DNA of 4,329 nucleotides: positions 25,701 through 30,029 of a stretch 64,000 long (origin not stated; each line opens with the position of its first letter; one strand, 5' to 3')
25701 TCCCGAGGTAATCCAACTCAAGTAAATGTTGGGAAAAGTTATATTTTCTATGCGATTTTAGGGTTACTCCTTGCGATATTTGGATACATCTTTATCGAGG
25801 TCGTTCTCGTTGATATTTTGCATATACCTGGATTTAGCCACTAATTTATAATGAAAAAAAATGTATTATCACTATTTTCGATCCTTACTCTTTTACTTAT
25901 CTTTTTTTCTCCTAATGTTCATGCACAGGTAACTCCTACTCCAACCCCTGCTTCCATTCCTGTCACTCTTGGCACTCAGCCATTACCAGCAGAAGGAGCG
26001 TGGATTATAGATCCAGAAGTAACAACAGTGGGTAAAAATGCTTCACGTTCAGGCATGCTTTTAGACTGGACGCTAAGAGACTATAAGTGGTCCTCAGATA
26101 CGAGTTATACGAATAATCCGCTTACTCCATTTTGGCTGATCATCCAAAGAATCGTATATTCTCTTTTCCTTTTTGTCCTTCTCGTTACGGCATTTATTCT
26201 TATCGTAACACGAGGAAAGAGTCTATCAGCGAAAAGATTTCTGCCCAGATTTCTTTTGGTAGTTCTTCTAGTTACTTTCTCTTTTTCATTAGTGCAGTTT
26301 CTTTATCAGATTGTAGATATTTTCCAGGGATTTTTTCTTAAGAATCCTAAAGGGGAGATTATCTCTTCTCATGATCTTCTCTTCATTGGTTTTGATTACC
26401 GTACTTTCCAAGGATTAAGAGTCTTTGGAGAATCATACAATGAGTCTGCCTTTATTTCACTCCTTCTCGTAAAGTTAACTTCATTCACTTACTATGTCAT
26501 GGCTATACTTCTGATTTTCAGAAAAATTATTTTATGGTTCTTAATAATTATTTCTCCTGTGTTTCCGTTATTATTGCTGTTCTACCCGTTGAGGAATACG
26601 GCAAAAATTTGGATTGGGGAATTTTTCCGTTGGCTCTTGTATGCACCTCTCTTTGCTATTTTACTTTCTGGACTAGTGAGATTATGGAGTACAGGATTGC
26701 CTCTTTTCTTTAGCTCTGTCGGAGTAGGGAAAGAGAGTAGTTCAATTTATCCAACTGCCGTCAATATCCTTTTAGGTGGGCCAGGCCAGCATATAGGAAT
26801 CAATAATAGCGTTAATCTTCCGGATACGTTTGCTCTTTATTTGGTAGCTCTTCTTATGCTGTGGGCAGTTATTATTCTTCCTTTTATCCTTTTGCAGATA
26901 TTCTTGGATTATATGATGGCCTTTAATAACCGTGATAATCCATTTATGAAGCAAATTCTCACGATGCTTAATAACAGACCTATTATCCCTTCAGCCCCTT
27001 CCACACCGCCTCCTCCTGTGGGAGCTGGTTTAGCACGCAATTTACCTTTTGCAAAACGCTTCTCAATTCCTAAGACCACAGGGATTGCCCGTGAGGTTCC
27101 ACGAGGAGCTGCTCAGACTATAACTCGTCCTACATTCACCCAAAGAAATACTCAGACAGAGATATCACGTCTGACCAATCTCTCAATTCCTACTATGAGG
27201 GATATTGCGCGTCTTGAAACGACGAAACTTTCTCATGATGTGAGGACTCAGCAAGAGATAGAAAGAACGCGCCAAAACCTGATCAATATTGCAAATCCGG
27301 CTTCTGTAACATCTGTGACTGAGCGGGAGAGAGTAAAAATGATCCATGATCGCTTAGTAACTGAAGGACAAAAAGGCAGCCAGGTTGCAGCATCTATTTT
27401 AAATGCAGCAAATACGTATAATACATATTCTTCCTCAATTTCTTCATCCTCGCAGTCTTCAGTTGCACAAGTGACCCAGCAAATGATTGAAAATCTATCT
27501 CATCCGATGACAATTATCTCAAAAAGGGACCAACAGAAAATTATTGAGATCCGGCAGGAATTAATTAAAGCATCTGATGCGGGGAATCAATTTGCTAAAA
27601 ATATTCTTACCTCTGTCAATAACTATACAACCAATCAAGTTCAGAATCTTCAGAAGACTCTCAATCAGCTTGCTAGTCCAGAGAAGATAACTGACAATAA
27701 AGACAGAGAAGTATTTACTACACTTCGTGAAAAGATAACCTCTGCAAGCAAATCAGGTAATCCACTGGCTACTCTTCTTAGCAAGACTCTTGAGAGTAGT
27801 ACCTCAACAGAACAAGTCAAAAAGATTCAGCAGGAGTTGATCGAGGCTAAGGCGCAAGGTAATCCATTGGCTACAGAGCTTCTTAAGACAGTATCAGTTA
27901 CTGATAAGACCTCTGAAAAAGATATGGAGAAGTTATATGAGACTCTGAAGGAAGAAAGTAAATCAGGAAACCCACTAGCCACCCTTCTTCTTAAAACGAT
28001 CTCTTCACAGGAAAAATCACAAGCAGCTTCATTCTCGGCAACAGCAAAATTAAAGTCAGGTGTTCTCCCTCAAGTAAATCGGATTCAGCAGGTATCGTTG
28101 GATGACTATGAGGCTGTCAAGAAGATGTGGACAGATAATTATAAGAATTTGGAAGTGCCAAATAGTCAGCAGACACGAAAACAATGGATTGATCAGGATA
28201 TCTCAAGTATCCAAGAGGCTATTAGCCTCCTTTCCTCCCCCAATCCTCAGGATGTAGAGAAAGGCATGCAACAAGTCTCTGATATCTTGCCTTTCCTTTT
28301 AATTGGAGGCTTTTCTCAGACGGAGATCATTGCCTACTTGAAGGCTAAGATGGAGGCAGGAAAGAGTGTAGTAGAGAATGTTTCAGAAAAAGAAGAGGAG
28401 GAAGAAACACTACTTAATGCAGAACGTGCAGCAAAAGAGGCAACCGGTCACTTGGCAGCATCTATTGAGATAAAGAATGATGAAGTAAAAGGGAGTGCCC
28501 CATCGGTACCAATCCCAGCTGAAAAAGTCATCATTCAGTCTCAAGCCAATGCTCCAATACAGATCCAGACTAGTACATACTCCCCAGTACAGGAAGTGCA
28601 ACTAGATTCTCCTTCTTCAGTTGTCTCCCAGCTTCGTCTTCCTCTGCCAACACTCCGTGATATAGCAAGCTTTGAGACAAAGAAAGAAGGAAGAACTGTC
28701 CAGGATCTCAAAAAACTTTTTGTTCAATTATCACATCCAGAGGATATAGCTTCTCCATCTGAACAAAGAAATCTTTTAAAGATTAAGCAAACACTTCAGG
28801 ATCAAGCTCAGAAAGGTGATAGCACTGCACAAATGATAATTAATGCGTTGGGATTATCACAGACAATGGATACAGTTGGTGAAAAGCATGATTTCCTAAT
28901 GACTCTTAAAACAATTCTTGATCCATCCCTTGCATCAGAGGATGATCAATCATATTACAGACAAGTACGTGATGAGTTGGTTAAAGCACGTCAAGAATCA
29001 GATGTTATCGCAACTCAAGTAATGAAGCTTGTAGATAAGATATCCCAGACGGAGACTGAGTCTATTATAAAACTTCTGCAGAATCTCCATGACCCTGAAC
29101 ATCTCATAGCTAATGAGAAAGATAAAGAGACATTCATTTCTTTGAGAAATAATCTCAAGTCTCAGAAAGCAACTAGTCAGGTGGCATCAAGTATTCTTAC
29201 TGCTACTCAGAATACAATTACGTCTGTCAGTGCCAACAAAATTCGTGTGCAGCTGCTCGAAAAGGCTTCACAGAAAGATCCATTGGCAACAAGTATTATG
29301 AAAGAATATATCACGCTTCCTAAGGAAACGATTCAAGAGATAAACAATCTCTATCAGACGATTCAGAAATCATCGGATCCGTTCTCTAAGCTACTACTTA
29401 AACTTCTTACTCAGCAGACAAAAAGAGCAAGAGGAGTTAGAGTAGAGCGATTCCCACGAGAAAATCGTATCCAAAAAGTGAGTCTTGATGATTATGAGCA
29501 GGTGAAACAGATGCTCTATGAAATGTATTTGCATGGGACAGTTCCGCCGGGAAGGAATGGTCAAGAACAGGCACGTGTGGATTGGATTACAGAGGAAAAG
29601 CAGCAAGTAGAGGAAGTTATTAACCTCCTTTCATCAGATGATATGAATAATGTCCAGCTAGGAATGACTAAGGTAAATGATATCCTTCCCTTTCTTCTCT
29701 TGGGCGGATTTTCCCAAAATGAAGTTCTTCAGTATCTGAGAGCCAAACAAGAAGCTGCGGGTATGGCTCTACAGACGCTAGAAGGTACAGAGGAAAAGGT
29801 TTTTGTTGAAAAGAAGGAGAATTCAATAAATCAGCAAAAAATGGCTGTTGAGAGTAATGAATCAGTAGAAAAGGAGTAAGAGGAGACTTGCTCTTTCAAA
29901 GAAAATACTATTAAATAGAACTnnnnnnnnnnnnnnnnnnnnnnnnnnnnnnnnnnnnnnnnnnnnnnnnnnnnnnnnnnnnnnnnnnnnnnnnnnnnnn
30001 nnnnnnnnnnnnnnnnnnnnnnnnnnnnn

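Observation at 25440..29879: Pilin-like secreted 2-TM protein followed by a giant VirB6/TrbL-like membrane protein with a twofold repetitive extracytoplasmic tail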

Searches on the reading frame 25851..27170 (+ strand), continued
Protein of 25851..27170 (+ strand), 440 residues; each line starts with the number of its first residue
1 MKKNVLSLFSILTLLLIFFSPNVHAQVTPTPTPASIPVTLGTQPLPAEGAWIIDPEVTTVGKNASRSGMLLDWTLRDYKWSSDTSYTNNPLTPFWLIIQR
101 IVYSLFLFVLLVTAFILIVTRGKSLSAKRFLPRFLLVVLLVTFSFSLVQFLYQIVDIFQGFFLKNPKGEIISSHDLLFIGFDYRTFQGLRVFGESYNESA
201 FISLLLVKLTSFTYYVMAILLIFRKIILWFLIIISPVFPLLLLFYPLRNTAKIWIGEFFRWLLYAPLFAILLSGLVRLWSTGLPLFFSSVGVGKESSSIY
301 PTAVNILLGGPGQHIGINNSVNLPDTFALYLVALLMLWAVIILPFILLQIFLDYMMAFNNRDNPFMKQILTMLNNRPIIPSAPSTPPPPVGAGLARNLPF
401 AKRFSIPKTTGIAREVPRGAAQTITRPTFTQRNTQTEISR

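Call 72: search_protein_families(library=pfam, proteins=[L041:5419-7752:-, L041:7840-9669:-, L041:13335-14810:+, L041:14837-16678:+, L041:16756-18480:+, L041:18554-19759:-, L041:3210-4481:-, L041:2167-3168:-, L041:4678-5400:-, L051:9077-9874:+], max_evalue=0.001)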
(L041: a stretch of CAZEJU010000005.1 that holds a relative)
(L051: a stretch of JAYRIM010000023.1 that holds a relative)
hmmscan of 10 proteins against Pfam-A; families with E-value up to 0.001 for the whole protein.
L041:5419-7752:- (777 aa): 2 families
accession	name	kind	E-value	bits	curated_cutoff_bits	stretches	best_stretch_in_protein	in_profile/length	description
PF04865.19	Baseplate_J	-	7.2e-07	29.2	21.1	1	481-582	17-110/255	Baseplate J-like protein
PF21110.3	GlxA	-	2.4e-05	25.3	27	1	486-574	1-97/105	GlxA beta barrel domain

L041:7840-9669:- (609 aa): 2 families
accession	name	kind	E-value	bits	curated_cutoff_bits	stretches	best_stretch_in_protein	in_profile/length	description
PF01411.24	tRNA-synt_2c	-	1e-117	394.4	30.3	1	6-449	2-436/552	tRNA synthetases class II (A)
PF07973.19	tRNA_SAD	-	8.2e-12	45.4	24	1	555-604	3-44/44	Threonyl and Alanyl tRNA synthetase second additional domain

L041:13335-14810:+ (492 aa): 1 family
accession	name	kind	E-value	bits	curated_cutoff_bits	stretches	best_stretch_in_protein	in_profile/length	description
PF00082.27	Peptidase_S8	-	5.2e-65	220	21.8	1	175-415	2-274/288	Subtilase family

L041:14837-16678:+ (614 aa): 2 families
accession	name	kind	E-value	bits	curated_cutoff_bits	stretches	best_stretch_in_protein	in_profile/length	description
PF00082.27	Peptidase_S8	-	1.5e-56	192.2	21.8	1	166-395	1-272/288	Subtilase family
PF17210.9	SdrD_B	-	1.2e-07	32.3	29.7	1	483-541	6-66/112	SdrD B-like domain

L041:16756-18480:+ (575 aa): 8 families
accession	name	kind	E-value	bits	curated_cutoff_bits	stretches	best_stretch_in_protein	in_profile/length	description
PF00009.33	GTP_EFTU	-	1.7e-54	184.7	26.5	1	5-183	2-188/188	Elongation factor Tu GTP binding domain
PF06421.17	LepA_C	-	1.3e-34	119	29.7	1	468-573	1-106/107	GTP-binding protein LepA C-terminus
PF00679.30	EFG_C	-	6.6e-21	74.6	27.9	1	380-464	2-86/89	Elongation factor G C-terminus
PF03144.31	GTP_EFTU_D2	-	7.6e-14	52.3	30.3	1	206-275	1-72/73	Elongation factor Tu domain 2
PF14492.12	EFG_III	-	2.3e-07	31.2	27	1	291-363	2-71/75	Elongation Factor G, domain III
PF00071.28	Ras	-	6.4e-06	26.3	21.6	1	48-181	24-160/162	Ras family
PF22042.2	EF-G_D2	-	0.00024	21.6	27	1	193-231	3-39/84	Elongation factor G domain 2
PF01926.29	MMR_HSR1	-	0.00047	20.7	21.9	0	11-133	4-113/113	50S ribosome-binding GTPase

L041:18554-19759:- (401 aa): 2 families
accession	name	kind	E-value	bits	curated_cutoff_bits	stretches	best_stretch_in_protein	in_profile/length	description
PF00801.26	PKD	-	1.6e-07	31.6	23.5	1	257-336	9-77/80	PKD domain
PF18911.6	PKD_4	-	1.6e-06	28.5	27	1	254-341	9-85/85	PKD domain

L041:3210-4481:- (423 aa): 3 families
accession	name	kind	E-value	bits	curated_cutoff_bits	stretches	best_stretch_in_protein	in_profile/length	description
PF02885.22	Glycos_trans_3N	-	1.4e-11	44.4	26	1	8-69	2-63/63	Glycosyl transferase family, helical bundle domain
PF07831.19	PYNP_C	-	3.9e-10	39.7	27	1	355-415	2-69/75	Pyrimidine nucleoside phosphorylase C-terminal domain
PF00591.27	Glycos_transf_3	-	4.7e-09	36.7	27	1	78-209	4-149/253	Glycosyl transferase family, a/b domain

L041:2167-3168:- (333 aa): 1 family
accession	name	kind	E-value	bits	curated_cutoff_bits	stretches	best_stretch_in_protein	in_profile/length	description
PF02618.21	YceG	-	1.4e-82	277.7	32.4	1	55-330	2-275/275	YceG-like family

L041:4678-5400:- (240 aa): 1 family
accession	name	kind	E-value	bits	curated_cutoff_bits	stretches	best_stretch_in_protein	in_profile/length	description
PF04203.18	Sortase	-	3.2e-22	79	26.6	1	110-238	1-124/125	Sortase domain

L051:9077-9874:+ (266 aa): 1 family
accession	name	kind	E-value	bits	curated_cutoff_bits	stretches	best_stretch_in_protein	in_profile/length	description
PF00459.30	Inositol_P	-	2.2e-48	165.5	27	1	18-239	20-249/271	Inositol monophosphatase family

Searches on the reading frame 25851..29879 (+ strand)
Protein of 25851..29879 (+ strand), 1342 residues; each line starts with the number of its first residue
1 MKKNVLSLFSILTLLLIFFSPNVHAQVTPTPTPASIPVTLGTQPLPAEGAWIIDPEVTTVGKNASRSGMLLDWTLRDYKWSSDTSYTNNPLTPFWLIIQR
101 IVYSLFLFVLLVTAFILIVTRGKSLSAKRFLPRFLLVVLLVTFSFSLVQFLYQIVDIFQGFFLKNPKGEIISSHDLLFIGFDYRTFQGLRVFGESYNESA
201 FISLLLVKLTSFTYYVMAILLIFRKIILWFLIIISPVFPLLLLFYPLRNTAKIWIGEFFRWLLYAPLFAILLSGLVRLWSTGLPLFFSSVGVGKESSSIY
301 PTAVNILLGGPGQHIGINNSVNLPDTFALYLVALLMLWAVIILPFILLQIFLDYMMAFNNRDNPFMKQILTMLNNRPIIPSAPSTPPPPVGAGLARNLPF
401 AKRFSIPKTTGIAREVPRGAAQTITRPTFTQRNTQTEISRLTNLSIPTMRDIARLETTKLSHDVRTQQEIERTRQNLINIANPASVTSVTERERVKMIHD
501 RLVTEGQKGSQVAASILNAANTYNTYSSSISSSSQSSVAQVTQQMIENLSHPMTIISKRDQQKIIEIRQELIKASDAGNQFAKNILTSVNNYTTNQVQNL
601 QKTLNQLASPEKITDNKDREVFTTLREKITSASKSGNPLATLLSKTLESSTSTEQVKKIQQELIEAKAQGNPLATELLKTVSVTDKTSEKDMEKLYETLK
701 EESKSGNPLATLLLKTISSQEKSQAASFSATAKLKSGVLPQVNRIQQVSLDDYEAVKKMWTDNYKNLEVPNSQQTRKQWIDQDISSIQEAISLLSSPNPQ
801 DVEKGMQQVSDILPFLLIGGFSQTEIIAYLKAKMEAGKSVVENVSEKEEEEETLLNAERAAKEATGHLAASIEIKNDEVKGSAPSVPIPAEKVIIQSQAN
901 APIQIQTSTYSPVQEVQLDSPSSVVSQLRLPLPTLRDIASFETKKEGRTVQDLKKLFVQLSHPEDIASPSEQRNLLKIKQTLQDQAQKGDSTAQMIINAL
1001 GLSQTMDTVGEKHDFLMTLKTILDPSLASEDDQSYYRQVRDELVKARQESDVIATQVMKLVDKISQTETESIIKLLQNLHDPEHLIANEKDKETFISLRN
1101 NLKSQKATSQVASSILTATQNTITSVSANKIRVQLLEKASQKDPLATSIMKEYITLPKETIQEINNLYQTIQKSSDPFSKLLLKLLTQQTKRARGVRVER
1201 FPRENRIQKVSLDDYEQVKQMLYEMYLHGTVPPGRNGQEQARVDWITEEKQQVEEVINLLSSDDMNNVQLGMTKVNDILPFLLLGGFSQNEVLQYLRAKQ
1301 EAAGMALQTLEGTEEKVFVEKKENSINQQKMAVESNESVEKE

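Call 3: search_protein_families(library=pfam, proteins=[window:25851-29879:+], max_evalue=0.1)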
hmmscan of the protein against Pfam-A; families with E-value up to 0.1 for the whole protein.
window:25851-29879:+ (1342 aa): 3 families
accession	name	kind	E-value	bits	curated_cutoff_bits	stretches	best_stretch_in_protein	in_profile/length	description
PF11342.13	DUF3144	-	9.1e-06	26.4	25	1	505-549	17-61/77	Protein of unknown function (DUF3144)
PF04610.19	TrbL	-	3.1e-05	24.3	25.9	1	112-279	6-180/215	TrbL/VirB6 plasmid conjugal transfer protein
PF17395.7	DUF5403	-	0.033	15.1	29.2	1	839-880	17-58/97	Family of unknown function (DUF5403)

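Call 12: find_homologous_proteins(query=window:25851-29879:+)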
Query window:25851-29879:+ (1342 aa): 549 proteins with E <= 0.001 among 8000 candidates; the best 120 are listed.
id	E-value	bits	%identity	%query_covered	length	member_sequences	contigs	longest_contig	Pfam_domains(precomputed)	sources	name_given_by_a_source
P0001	0.0e+0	2474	84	100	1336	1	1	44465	-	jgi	jgi:hypothetical protein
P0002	0.0e+0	2418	83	100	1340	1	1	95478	PF04610.20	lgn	-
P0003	0.0e+0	2384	81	100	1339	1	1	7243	-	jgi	jgi:hypothetical protein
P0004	0.0e+0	2353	80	100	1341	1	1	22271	-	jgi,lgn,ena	-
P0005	0.0e+0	2310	73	73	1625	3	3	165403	PF04610.20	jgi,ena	-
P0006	0.0e+0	1988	69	99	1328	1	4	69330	-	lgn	-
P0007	0.0e+0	1808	55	99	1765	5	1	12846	-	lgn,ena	-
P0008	0.0e+0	1664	49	99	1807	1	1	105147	-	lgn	-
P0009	0.0e+0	1638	58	74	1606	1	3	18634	-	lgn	-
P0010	0.0e+0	1611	49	97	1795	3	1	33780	-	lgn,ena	-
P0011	0.0e+0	1602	50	98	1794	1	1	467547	-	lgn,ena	-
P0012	0.0e+0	1572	49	99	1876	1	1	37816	-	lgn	-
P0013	0.0e+0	1431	47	98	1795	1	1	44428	-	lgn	-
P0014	0.0e+0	1429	54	98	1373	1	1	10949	-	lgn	-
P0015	0.0e+0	1421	47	95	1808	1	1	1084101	-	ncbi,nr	ncbi:MAG: hypothetical protein KatS3mg089_0203 [Patescibacteria group bacterium]|nr:MAG: hypothetica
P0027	0.0e+0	1100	40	52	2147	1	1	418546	-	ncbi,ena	-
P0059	1.4e-265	902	38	97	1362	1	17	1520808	PF04610.20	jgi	jgi:hypothetical protein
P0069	3.0e-250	852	36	96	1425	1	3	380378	-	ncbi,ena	ncbi:MAG: hypothetical protein AAB553_02085 [Patescibacteria group bacterium]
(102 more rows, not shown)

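Call 13: find_encoding_contigs(protein=P0015, flank=10000, max_places=2)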
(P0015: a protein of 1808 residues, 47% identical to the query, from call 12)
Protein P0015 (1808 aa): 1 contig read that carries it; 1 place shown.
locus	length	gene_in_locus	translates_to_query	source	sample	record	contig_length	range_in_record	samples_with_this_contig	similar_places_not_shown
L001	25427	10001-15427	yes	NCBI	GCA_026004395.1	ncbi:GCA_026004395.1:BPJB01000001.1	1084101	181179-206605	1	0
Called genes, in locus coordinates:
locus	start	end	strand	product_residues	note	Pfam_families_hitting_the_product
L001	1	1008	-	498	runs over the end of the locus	PF27757:Competence-induced_Ccs4_N (faint), PF02366:PMT, PF13231:PMT_2 (weak)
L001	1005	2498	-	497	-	-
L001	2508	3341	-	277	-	PF01026:TatD_DNase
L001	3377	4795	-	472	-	PF00133:tRNA-synt_1, PF01921:tRNA-synt_1f (faint), PF09334:tRNA-synt_1g, PF00133:tRNA-synt_1, PF01406:tRNA-synt_1e (weak)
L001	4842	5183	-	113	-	-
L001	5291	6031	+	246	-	PF03444:WHD_HrcA (weak), PF01628:HrcA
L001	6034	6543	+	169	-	PF01025:GrpE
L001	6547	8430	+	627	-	PF00012:HSP70, PF06723:MreB_Mbl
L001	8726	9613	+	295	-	PF00226:DnaJ, PF01556:DnaJ_C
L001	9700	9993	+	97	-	-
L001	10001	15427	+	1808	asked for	-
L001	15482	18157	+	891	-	PF02861:Clp_N, PF13191:AAA_16 (weak), PF00004:AAA, PF17871:AAA_lid_9, PF00004:AAA, PF07724:AAA_2, PF07728:AAA_5, PF10431:ClpB_D2-small, +8 more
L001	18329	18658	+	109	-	-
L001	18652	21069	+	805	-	PF13191:AAA_16 (faint), PF17871:AAA_lid_9 (weak), PF00158:Sigma54_activat (weak), PF00004:AAA (weak), PF07724:AAA_2, PF07728:AAA_5, PF10431:ClpB_D2-small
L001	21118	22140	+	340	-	PF13519:VWA_2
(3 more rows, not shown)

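Call 14: find_encoding_contigs(protein=P0069, flank=10000, max_places=2)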
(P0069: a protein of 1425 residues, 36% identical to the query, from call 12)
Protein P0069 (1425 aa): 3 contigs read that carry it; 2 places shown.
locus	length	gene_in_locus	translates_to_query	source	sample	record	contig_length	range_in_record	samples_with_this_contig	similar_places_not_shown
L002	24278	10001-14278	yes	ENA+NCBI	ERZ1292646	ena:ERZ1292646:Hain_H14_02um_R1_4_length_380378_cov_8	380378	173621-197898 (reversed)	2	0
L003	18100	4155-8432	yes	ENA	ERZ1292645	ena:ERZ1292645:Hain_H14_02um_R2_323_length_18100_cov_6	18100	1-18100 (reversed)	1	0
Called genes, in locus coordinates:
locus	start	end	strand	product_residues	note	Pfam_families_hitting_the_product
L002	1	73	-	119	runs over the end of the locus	PF12732:YtxH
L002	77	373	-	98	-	-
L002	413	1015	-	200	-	PF00753:Lactamase_B, PF13483:Lactamase_B_3, PF12706:Lactamase_B_2 (weak)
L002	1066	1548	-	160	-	PF10648:Gmad2 (weak)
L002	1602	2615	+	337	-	-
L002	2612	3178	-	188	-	-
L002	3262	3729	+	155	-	PF00578:AhpC-TSA, PF08534:Redoxin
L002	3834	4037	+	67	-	PF04070:DUF378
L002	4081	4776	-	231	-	-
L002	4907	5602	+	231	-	PF00963:Cohesin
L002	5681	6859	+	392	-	PF02156:Glyco_hydro_26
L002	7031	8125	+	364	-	PF00154:RecA_N, PF08423:Rad51, PF06745:ATPase, PF27531:MT3502_N (weak), PF21096:RecA_C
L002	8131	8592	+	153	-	PF21982:RecX_HTH1, PF02631:RecX_HTH2, PF21981:RecX_HTH3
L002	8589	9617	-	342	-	PF00962:A_deaminase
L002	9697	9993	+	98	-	-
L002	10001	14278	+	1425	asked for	-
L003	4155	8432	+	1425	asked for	-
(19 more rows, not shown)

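Call 38: search_protein_families(library=ncbifam, proteins=[window:25851-29879:+], max_evalue=0.01)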
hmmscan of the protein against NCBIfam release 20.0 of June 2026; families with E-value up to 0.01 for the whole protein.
window:25851-29879:+ (1342 aa): 0 families

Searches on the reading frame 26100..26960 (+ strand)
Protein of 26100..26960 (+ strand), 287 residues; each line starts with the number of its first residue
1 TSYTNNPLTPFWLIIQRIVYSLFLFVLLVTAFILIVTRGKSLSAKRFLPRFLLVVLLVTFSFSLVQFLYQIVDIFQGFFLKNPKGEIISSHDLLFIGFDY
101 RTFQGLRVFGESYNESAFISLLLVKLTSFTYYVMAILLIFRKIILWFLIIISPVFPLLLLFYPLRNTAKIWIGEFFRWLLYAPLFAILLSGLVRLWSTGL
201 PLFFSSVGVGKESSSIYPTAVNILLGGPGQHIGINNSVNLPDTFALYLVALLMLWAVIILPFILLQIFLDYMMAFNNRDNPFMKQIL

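Call 64: search_dna_similar(query=window:26100-26960:+, collection=plasmids, mode=protein, max_evalue=1, max_rows=25)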
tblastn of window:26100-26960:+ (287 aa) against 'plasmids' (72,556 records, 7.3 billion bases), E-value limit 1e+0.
No match.
